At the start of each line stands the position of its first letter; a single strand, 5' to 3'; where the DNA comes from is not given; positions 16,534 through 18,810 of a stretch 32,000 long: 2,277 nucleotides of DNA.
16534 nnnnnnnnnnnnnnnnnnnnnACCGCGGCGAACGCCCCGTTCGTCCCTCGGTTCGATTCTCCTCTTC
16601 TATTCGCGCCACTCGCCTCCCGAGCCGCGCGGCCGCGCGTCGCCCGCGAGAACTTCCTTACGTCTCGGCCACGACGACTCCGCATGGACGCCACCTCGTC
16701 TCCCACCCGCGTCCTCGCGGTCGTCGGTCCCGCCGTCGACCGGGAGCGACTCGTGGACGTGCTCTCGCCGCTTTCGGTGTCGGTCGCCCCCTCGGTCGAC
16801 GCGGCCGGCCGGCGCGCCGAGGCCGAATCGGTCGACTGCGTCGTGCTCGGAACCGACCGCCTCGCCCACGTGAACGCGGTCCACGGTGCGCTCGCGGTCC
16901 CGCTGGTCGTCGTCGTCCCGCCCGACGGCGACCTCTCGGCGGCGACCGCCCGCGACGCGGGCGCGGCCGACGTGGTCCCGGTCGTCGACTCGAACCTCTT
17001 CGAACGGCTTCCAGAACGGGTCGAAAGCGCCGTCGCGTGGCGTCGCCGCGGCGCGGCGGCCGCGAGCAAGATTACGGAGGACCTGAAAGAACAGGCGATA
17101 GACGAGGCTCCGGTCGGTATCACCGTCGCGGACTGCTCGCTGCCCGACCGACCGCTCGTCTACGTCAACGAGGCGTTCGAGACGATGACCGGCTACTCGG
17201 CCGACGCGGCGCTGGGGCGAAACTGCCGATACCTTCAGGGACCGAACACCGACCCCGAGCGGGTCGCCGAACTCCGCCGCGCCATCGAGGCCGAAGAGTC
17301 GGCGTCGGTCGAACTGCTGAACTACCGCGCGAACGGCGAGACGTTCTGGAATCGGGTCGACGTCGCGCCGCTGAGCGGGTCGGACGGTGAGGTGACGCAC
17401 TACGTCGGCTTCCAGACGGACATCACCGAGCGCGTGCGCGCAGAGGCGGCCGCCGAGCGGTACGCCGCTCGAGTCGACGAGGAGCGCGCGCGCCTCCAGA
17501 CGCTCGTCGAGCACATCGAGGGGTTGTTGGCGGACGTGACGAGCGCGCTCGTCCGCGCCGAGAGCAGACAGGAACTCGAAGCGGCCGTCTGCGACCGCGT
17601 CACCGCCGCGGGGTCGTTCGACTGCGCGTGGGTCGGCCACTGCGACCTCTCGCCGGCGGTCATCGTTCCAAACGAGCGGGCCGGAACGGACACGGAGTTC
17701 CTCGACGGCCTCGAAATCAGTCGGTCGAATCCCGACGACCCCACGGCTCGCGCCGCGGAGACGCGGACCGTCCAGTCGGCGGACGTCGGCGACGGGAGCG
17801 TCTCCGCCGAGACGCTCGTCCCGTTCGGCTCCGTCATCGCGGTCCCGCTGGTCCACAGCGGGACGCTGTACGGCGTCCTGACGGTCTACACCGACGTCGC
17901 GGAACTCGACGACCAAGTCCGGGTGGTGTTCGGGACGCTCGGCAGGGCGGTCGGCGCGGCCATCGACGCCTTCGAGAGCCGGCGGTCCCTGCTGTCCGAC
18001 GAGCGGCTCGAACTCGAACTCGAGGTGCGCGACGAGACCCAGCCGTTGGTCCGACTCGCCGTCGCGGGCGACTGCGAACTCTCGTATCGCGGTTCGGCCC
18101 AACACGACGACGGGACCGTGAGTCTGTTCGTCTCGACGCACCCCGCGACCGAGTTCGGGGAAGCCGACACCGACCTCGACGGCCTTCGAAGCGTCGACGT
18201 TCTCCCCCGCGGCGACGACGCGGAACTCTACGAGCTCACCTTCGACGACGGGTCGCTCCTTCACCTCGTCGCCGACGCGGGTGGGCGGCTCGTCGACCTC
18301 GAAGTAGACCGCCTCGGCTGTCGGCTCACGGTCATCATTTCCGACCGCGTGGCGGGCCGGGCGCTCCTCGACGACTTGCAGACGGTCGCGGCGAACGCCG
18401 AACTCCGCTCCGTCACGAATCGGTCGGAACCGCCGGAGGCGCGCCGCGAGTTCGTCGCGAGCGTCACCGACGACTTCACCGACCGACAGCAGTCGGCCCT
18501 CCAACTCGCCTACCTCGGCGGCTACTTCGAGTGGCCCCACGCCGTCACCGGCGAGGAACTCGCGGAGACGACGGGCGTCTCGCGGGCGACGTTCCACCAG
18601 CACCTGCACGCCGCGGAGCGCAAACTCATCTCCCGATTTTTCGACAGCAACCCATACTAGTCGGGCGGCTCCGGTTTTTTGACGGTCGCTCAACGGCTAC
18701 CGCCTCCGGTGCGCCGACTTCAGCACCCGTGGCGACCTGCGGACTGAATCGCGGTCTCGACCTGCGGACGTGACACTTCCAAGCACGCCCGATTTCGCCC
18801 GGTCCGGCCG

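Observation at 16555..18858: Canonical LOV photosensor domain in a Bat-type regulator that splits the A-ATP synthase cluster between atpB and atpD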

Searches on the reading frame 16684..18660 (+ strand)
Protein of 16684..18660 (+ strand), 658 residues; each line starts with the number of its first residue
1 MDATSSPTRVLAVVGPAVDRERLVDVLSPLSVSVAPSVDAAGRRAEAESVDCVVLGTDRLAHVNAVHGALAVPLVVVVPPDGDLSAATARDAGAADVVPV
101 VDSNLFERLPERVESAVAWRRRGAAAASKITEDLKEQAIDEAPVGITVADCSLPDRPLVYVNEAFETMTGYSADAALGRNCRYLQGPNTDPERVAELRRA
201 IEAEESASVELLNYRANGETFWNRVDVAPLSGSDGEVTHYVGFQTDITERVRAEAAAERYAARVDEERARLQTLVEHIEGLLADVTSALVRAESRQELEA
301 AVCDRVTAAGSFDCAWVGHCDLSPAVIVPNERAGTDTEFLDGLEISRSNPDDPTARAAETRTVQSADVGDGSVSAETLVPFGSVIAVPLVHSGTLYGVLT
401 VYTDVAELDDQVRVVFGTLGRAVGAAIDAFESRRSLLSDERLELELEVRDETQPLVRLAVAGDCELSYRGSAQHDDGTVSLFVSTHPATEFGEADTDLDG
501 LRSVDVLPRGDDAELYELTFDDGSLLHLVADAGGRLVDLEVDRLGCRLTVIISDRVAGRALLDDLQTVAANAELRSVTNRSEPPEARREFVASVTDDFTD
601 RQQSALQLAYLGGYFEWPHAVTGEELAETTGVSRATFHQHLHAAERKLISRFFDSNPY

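Call 6: search_protein_families(library=pfam, proteins=[window:16684-18660:+], max_evalue=0.01)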
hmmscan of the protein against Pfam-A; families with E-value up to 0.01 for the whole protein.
window:16684-18660:+ (658 aa): 12 families
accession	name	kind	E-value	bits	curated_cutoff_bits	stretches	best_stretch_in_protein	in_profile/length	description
PF15915.11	BAT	-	4.5e-32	111.5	25.8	1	439-591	1-155/156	GAF and HTH_10 associated domain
PF13426.13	PAS_9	-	5.8e-23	81.6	27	1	145-249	3-103/103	PAS domain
PF04967.18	HTH_10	-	2.7e-19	69.2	23.1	1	598-649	1-52/53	HTH DNA binding domain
PF00989.32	PAS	-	6.2e-13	49.2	22.6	1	136-247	4-113/113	PAS fold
PF08448.16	PAS_4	-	1e-10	42.2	23.1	1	142-252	4-110/110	PAS fold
PF13185.12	GAF_2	-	9.7e-10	39.2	28.6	1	293-428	2-136/136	GAF domain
PF08447.18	PAS_3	-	1.8e-07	31.8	25.6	1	159-243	2-88/89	PAS fold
PF13188.13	PAS_8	-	1.1e-06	28.7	21.8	1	136-192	4-55/65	PAS domain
PF13492.12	GAF_3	-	2.6e-05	25.1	27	1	346-428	49-128/129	GAF domain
PF01590.32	GAF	-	0.00093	20.2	22.4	1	336-427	40-133/133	GAF domain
PF08279.18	HTH_11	-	0.0018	18.5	25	1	619-646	15-41/55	HTH domain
PF04545.22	Sigma70_r4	-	0.0083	16.1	24.1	0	599-648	6-48/50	Sigma-70, region 4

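Call 8: search_protein_families(library=ncbifam, proteins=[window:16684-18660:+], max_evalue=0.01)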
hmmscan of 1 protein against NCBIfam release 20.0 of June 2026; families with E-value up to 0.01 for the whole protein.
window:16684-18660:+ (658 aa): 13 families
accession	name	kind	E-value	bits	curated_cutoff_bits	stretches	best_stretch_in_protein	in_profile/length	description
NF010077.0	PRK13559.1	subfamily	1.1e-44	152.8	361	1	132-311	42-217/364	hypothetical protein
NF052652.1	YtvA_fam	equivalog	5e-43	147.4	250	1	135-266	2-133/243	YtvA family blue-light photoreceptor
NF052306.1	BluLightHisKinLov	equivalog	1.7e-38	132.3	450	1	128-308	14-192/334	blue-light-activated histidine kinase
NF010076.0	PRK13557.1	subfamily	1.4e-36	126.1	631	1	124-258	21-155/540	histidine kinase famiy protein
TIGR00229.1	sensory_box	domain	2.2e-18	66.6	22.9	1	137-256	9-125/126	PAS domain S-box protein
TIGR02938.1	nifL_nitrog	equivalog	1.7e-16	59.8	242.45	1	133-255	4-123/494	nitrogen fixation negative regulator NifL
NF052574.1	HisKinEspCMyxo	equivalog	3.4e-11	42.1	1200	1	137-262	288-416/785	serine histidine kinase EspC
NF045675.1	PhdiestaseDibA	equivalog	1.5e-10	40.1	980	1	140-254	85-196/623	phosphodiesterase DibA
NF008467.0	PRK11359.1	equivalog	1.4e-06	26.6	857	1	139-250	142-251/800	oxygen-sensing cyclic-di-GMP phosphodiesterase DosP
TIGR02937.1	sigma70-ECF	superfamily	3.8e-05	23.4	42.9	1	573-650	96-163/165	sigma-70 family RNA polymerase sigma factor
NF007298.0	PRK09776.1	equivalog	5.6e-05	21.2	1135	1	156-264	322-431/1111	diguanylate cyclase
NF041576.1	bacphytchrmBphP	equivalog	0.00081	17.8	1040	1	157-231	545-619/622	bacteriophytochrome BphP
NF046020.1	HisKinCckABruc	equivalog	0.0011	16.9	1000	1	130-250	83-208/868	cell cycle histidine kinase CckA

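Call 9: find_homologous_proteins(query=window:16684-18660:+, max_evalue=1e-10)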
Query window:16684-18660:+ (658 aa): 521 proteins with E <= 1e-10 among 8000 candidates; the best 120 are listed.
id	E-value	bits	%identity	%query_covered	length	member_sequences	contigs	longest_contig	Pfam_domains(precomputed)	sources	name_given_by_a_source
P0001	0.0e+0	1392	98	100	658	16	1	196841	PF08447.19,PF13426.14,PF13188.14,PF13185.13,PF15915.11,PF04967.19,PF08448.17,PF00989.32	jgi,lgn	-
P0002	0.0e+0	1296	92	100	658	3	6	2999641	PF08447.19,PF13426.14,PF13188.14,PF13185.13,PF15915.11,PF04967.19,PF08448.17,PF00989.32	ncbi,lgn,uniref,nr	ncbi:PAS domain-containing protein [Haloferax sp. Atlit-4N]|uniref:Receiver/sensor/bat box HTH-10 fa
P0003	0.0e+0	1295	92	100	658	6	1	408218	PF08447.19,PF13426.14,PF13188.14,PF13185.13,PF15915.11,PF04967.19,PF08448.17,PF00989.32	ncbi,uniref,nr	ncbi:bacterio-opsin activator [Haloferax sp. Atlit-19N]|uniref:bacterio-opsin activator domain-conta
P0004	0.0e+0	1294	91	100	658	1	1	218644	PF08447.19,PF13426.14,PF13185.13,PF15915.11,PF04967.19,PF08448.17,PF00989.32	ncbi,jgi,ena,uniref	ncbi:bacterio-opsin activator domain-containing protein [Haloferax chudinovii]|uniref:Bacterio-opsin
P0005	0.0e+0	1294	92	100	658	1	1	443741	PF08447.19,PF13426.14,PF13188.14,PF13185.13,PF15915.11,PF04967.19,PF08448.17,PF00989.32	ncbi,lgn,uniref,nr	ncbi:bacterio-opsin activator [Haloferax prahovense DSM 18310]|uniref:Bacterio-opsin activator n=1 T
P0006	0.0e+0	1180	94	88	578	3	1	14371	PF08447.19,PF13426.14,PF13188.14,PF13185.13,PF15915.11,PF04967.19,PF08448.17,PF00989.32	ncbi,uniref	ncbi:PAS domain-containing protein, partial [Haloferax sp. AB510]|uniref:bacterio-opsin activator do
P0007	0.0e+0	1145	83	99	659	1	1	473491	PF08447.19,PF13426.14,PF13188.14,PF13185.13,PF15915.11,PF04967.19,PF08448.17,PF13492.13,PF00989.32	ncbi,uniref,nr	ncbi:bacterio-opsin activator domain-containing protein [Haloferax denitrificans]|uniref:Bacterio-op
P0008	0.0e+0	1139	82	99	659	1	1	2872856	PF08447.19,PF13426.14,PF13185.13,PF15915.11,PF04967.19,PF08448.17,PF13492.13,PF00989.32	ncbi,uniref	ncbi:bacterio-opsin activator domain-containing protein [Haloferax denitrificans]|uniref:bacterio-op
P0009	0.0e+0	1129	82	99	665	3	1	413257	PF08447.19,PF13426.14,PF13188.14,PF13185.13,PF15915.11,PF04967.19,PF08448.17,PF00989.32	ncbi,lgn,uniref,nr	ncbi:bacterio-opsin activator domain-containing protein [Haloferax sp. KTX1]|uniref:bacterio-opsin a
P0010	0.0e+0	1043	82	91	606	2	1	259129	PF08447.19,PF13426.14,PF13188.14,PF13185.13,PF15915.11,PF04967.19,PF08448.17,PF13492.13,PF00989.32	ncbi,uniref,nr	ncbi:bacterio-opsin activator [Haloferax sulfurifontis ATCC BAA-897]|uniref:Bacterio-opsin activator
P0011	8.5e-284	961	70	100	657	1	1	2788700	PF08447.19,PF13426.14,PF13188.14,PF13185.13,PF15915.11,PF04967.19,PF08448.17,PF13492.13,PF00989.32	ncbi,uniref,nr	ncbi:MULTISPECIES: bacterio-opsin activator domain-containing protein [Haloferax]|uniref:PAS domain-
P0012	1.0e-280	951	70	99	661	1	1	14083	PF08447.19,PF13426.14,PF13188.14,PF13185.13,PF15915.11,PF04967.19,PF08448.17,PF00989.32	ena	-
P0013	1.3e-279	947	69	99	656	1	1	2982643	PF08447.19,PF13426.14,PF13188.14,PF13185.13,PF15915.11,PF04967.19,PF08448.17,PF00989.32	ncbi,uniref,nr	ncbi:PAS domain-containing protein [Haloferax sp. MBLA0076]|uniref:PAS domain-containing protein n=1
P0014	2.2e-279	946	68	100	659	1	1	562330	PF08447.19,PF13426.14,PF13188.14,PF13185.13,PF15915.11,PF04967.19,PF08448.17,PF00989.32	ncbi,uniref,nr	ncbi:bacterio-opsin activator [Haloferax mucosum ATCC BAA-1512]|uniref:Bacterio-opsin activator n=1 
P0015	5.4e-277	938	68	100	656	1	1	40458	PF08447.19,PF13426.14,PF13188.14,PF13185.13,PF15915.11,PF04967.19,PF08448.17,PF00989.32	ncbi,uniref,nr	ncbi:bacterio-opsin activator domain-containing protein [Haloferax profundi]|uniref:Bacterio-opsin a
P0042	1.4e-187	643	52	94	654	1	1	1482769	PF08447.19,PF13426.14,PF13188.14,PF13185.13,PF15915.11,PF04967.19,PF08448.17,PF00989.32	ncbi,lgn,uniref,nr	ncbi:PAS domain S-box-containing protein [Halopelagius inordinatus]|uniref:PAS domain S-box-containi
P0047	7.8e-156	538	48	88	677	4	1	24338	PF08447.19,PF13426.14,PF13185.13,PF15915.11,PF04967.19,PF08448.17,PF00989.32,PF00072.31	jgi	jgi:PAS domain S-box-containing protein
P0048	5.8e-155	535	48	88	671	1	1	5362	PF08447.19,PF13426.14,PF13185.13,PF15915.11,PF01590.33,PF04967.19,PF08448.17,PF24277.3,PF00989.32,PF00072.31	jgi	jgi:PAS domain S-box-containing protein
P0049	1.3e-154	534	46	89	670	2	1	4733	PF08447.19,PF13426.14,PF13185.13,PF15915.11,PF01590.33,PF04967.19,PF08448.17,PF13492.13,PF00989.32,PF00072.31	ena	-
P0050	4.4e-154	532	48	88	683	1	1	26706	PF08447.19,PF13426.14,PF13185.13,PF15915.11,PF01590.33,PF04967.19,PF08448.17,PF00989.32,PF00072.31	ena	-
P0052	3.8e-153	529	46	99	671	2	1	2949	PF08447.19,PF13426.14,PF13185.13,PF15915.11,PF04967.19,PF08448.17,PF13492.13,PF00989.32,PF00072.31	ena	-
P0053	2.6e-151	523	48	88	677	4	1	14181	PF08447.19,PF13426.14,PF13185.13,PF15915.11,PF01590.33,PF04967.19,PF08448.17,PF00989.32,PF00072.31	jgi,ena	jgi:PAS domain S-box-containing protein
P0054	9.8e-151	521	46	99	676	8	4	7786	PF08447.19,PF13426.14,PF13185.13,PF15915.11,PF01590.33,PF04967.19,PF08448.17,PF00989.32,PF00072.31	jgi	jgi:PAS domain S-box-containing protein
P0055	1.1e-148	515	47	88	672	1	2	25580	PF08447.19,PF13426.14,PF13185.13,PF15915.11,PF04967.19,PF08448.17,PF00989.32,PF00072.31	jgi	jgi:PAS domain S-box-containing protein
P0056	1.2e-137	478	43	97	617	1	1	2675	PF08447.19,PF13426.14,PF15915.11,PF04967.19,PF08448.17,PF00989.32,PF00072.31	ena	-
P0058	1.1e-129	452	43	95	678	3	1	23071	PF08447.19,PF13426.14,PF13185.13,PF15915.11,PF01590.33,PF04967.19,PF08448.17,PF13492.13,PF00989.32,PF00072.31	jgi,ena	-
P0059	1.6e-128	448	45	80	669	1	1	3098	PF13426.14,PF13188.14,PF13185.13,PF04967.19,PF13492.13,PF00072.31,PF08447.19,PF15915.11,PF02001.22,PF01590.33,PF08448.17,PF00989.32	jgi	-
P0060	2.1e-127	444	42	99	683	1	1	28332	PF08447.19,PF13426.14,PF13188.14,PF13185.13,PF15915.11,PF01590.33,PF04967.19,PF08448.17,PF13492.13,PF00989.32,PF00072.31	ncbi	ncbi:MAG: bacterio-opsin activator domain-containing protein [Haloferacaceae archaeon]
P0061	4.5e-123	430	44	86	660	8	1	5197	PF08447.19,PF13426.14,PF13188.14,PF13185.13,PF15915.11,PF04967.19,PF08448.17,PF00989.32,PF00072.31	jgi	-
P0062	1.4e-122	428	41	92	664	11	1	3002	PF08447.19,PF13426.14,PF13188.14,PF13185.13,PF15915.11,PF01590.33,PF04967.19,PF08448.17,PF13492.13,PF00989.32,PF00072.31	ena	-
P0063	1.8e-122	428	42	92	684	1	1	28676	PF08447.19,PF13426.14,PF13188.14,PF13185.13,PF15915.11,PF04967.19,PF08448.17,PF00989.32,PF00072.31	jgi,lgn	jgi:PAS domain S-box-containing protein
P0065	3.0e-121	424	42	94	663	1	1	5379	PF08447.19,PF13426.14,PF13188.14,PF13185.13,PF15915.11,PF04967.19,PF08448.17,PF13492.13,PF00989.32,PF00072.31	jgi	-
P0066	1.2e-120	422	41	92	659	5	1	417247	PF08447.19,PF13426.14,PF13188.14,PF13185.13,PF15915.11,PF04967.19,PF08448.17,PF13492.13,PF00989.32,PF00072.31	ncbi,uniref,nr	ncbi:bacterio-opsin activator domain-containing protein [Haloarchaeobius sp. FL176]|uniref:bacterio-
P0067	2.6e-120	421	41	95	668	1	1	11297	PF08447.19,PF13426.14,PF13188.14,PF13185.13,PF15915.11,PF04967.19,PF08448.17,PF13492.13,PF00989.32,PF00072.31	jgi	-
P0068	6.0e-120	420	43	92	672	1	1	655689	PF08447.19,PF13426.14,PF13188.14,PF13185.13,PF15915.11,PF01590.33,PF04967.19,PF08448.17,PF13492.13,PF00989.32,PF00072.31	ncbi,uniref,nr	ncbi:bacterio-opsin activator domain-containing protein [Halostella salina]|uniref:bacterio-opsin ac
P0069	3.5e-119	417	40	92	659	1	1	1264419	PF08447.19,PF13426.14,PF13188.14,PF13185.13,PF15915.11,PF01590.33,PF04967.19,PF08448.17,PF13492.13,PF00989.32,PF00072.31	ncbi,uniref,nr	ncbi:bacterio-opsin activator domain-containing protein [Haloarchaeobius salinus]|uniref:bacterio-op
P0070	9.1e-119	416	41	92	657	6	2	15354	PF08447.19,PF13426.14,PF13188.14,PF13185.13,PF15915.11,PF04967.19,PF08448.17,PF00989.32,PF00072.31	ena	-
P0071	1.9e-118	415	42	85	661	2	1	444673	PF08447.19,PF13426.14,PF13188.14,PF13185.13,PF15915.11,PF04967.19,PF08448.17,PF13492.13,PF00989.32,PF00072.31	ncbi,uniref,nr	ncbi:bacterio-opsin activator domain-containing protein [Halorussus marinus]|uniref:bacterio-opsin a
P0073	7.3e-118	413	43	83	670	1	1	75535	PF08447.19,PF13426.14,PF13188.14,PF13185.13,PF15915.11,PF04967.19,PF08448.17,PF13492.13,PF00989.32,PF00072.31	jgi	-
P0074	8.8e-118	413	41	92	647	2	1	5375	PF08447.19,PF13426.14,PF13188.14,PF13185.13,PF15915.11,PF04967.19,PF08448.17,PF13492.13,PF00989.32,PF00072.31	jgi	-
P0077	3.4e-115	404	40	92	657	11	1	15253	PF08447.19,PF13426.14,PF13188.14,PF13185.13,PF15915.11,PF04967.19,PF08448.17,PF00989.32,PF00072.31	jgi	jgi:PAS domain S-box-containing protein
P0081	1.3e-114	402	40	92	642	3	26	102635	PF13426.14,PF13185.13,PF15915.11,PF04967.19,PF08448.17,PF13492.13,PF00989.32,PF00072.31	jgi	jgi:PAS domain S-box-containing protein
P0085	3.2e-114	401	40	99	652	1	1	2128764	PF08447.19,PF13426.14,PF13188.14,PF13185.13,PF15915.11,PF01590.33,PF04967.19,PF08448.17,PF13492.13,PF00989.32,PF00072.31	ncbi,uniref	ncbi:bacterio-opsin activator domain-containing protein [Haloarchaeobius baliensis]|uniref:bacterio-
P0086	4.3e-114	400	43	80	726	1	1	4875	PF08447.19,PF13426.14,PF13188.14,PF13185.13,PF15915.11,PF04967.19,PF08448.17,PF00989.32,PF00072.31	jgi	jgi:PAS domain S-box-containing protein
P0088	2.0e-113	398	38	92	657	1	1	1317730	PF08447.19,PF13426.14,PF13188.14,PF13185.13,PF15915.11,PF04967.19,PF08448.17,PF13492.13,PF00989.32,PF00072.31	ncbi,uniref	ncbi:bacterio-opsin activator domain-containing protein [Haloarchaeobius sp. TZWWS8]|uniref:bacterio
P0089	2.6e-113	398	40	99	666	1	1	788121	PF08447.19,PF13426.14,PF13185.13,PF15915.11,PF04967.19,PF08448.17,PF00989.32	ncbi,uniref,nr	ncbi:bacterio-opsin activator domain-containing protein [Halohasta salina]|uniref:bacterio-opsin act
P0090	3.2e-113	397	39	91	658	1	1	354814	PF08447.19,PF13426.14,PF13185.13,PF15915.11,PF01590.33,PF04967.19,PF08448.17,PF13492.13,PF00989.32,PF00072.31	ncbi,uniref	ncbi:bacterio-opsin activator domain-containing protein [Haloarchaeobius sp. HRN-SO-5]|uniref:bacter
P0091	4.3e-113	397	41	89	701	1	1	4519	PF08447.19,PF13426.14,PF13185.13,PF15915.11,PF01590.33,PF04967.19,PF08448.17,PF13492.13,PF00989.32,PF00072.31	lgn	-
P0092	5.8e-113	397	43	81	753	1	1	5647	PF08447.19,PF13426.14,PF13185.13,PF15915.11,PF01590.33,PF04967.19,PF08448.17,PF13492.13,PF00989.32,PF00072.31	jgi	jgi:PAS domain S-box-containing protein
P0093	9.7e-113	396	41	95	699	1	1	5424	PF13426.14,PF13188.14,PF13185.13,PF15915.11,PF01590.33,PF04967.19,PF08448.17,PF00989.32,PF00072.31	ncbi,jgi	-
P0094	2.0e-112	395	38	99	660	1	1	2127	PF13426.14,PF13185.13,PF15915.11,PF04967.19,PF08448.17,PF13492.13,PF00989.32,PF00072.31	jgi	jgi:PAS domain S-box-containing protein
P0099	5.4e-112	393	41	92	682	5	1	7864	PF13426.14,PF13188.14,PF13185.13,PF15915.11,PF01590.33,PF04967.19,PF08448.17,PF00989.32,PF00072.31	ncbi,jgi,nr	ncbi:MAG TPA: bacterio-opsin activator domain-containing protein [Natronoarchaeum rubrum]|nr:bacteri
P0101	1.3e-111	392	39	95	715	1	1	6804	PF13426.14,PF13185.13,PF15915.11,PF01590.33,PF04967.19,PF08448.17,PF13492.13,PF00989.32,PF00072.31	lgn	-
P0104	2.0e-111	392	43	80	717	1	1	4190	PF13426.14,PF13185.13,PF15915.11,PF01590.33,PF04967.19,PF08448.17,PF13492.13,PF00989.32,PF00072.31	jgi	jgi:PAS domain S-box-containing protein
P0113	4.3e-110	387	43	80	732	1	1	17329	PF08447.19,PF13426.14,PF13188.14,PF13185.13,PF15915.11,PF04967.19,PF08448.17,PF00989.32,PF00072.31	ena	-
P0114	4.4e-110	387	41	95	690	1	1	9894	PF08447.19,PF13426.14,PF13188.14,PF13185.13,PF15915.11,PF01590.33,PF04967.19,PF08448.17,PF13492.13,PF00989.32,PF00072.31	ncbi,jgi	-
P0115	5.3e-110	387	41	84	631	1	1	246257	PF08447.19,PF13426.14,PF13188.14,PF13185.13,PF15915.11,PF04967.19,PF08448.17,PF00989.32,PF00072.31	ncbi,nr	ncbi:bacterio-opsin activator [Halobacteriales archaeon QS_9_68_17]|nr:MAG: bacterio-opsin activator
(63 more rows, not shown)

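Call 26: find_related_loci(query=A2, collection=genome_contigs, flank=6000)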
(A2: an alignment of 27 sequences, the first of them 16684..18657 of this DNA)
Query A2 (658 aa) in genome_contigs; peptide patterns used: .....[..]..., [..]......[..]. (x = any residue, [..] = any of these).
600 stretches matched a pattern (row limit reached: there are more); 599 encode a relative of the query (tblastn E <= 1e-3); the best 80 are kept; 80 distinct loci.
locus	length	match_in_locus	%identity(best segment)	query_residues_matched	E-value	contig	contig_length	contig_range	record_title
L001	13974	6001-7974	92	1-658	0e+0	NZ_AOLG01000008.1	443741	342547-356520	Haloferax prahovense DSM 18310 contig_8, whole genome shotgun sequence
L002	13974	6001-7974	62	1-655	0e+0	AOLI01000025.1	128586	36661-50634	Haloferax larsenii JCM 13917 contig_25, whole genome shotgun sequence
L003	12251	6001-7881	54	22-652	0e+0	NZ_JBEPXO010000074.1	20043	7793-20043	MAG: Salinigranum sp. isolate 02_S197.semibin_refined.001 NODE_359_length_20043_cov_3.657110, whole genome shotgun seque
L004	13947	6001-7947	43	12-656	1e-138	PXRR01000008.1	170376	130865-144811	MAG: Halobacteriales archaeon QS_5_70_17 qs_5_scaffold_116, whole genome shotgun sequence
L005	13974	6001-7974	37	3-654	1e-118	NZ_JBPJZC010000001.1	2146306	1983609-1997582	Haloarchaeobius sp. DFWS5 DFWS5_ctg001, whole genome shotgun sequence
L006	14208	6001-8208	37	5-654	1e-110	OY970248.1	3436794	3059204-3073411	MAG: Haloferacaceae archaeon isolate MFD01721.bin.c.6 genome assembly, chromosome: 1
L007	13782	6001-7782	38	71-653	9e-106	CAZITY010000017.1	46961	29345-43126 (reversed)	MAG TPA_asm: uncultured Halobacteriales archaeon isolate SRP185896_co1_408 genome assembly, contig: NODE_201_length_4696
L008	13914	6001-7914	35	32-656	3e-103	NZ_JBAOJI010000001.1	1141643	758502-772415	Halovenus sp. HT40 NODE_1_length_1141643_cov_168.838451, whole genome shotgun sequence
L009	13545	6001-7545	40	133-654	5e-101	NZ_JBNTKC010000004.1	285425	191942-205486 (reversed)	Halarchaeum sp. P4 P4_scaffold4, whole genome shotgun sequence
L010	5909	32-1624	38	134-656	2e-100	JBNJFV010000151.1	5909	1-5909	MAG: Halobacteriota archaeon isolate Y22_60dBSe2.bin.207 NODE_21292_length_5909_cov_10.975043, whole genome shotgun sequ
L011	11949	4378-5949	39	134-654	2e-98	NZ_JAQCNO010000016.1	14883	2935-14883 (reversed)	MAG: Natronomonas sp. isolate LUM.42 k149_1063235, whole genome shotgun sequence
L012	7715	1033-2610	38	137-655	4e-97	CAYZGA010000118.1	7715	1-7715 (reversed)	MAG TPA_asm: uncultured Halobacteriales archaeon isolate SRP090399_co1_62 genome assembly, contig: NODE_4002_length_7715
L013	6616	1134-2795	39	124-656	3e-96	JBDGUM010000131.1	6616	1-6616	MAG: Halobellus sp. isolate DAL-WCL_39_63C4R c_000000012617, whole genome shotgun sequence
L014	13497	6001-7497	40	134-653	1e-95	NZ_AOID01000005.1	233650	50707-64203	Natrinema versiforme JCM 10478 contig_5, whole genome shotgun sequence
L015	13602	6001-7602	41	125-654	9e-95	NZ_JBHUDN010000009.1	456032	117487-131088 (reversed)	Haloplanus litoreus strain CGMCC 1.10456 platanus_K_21_77_9, whole genome shotgun sequence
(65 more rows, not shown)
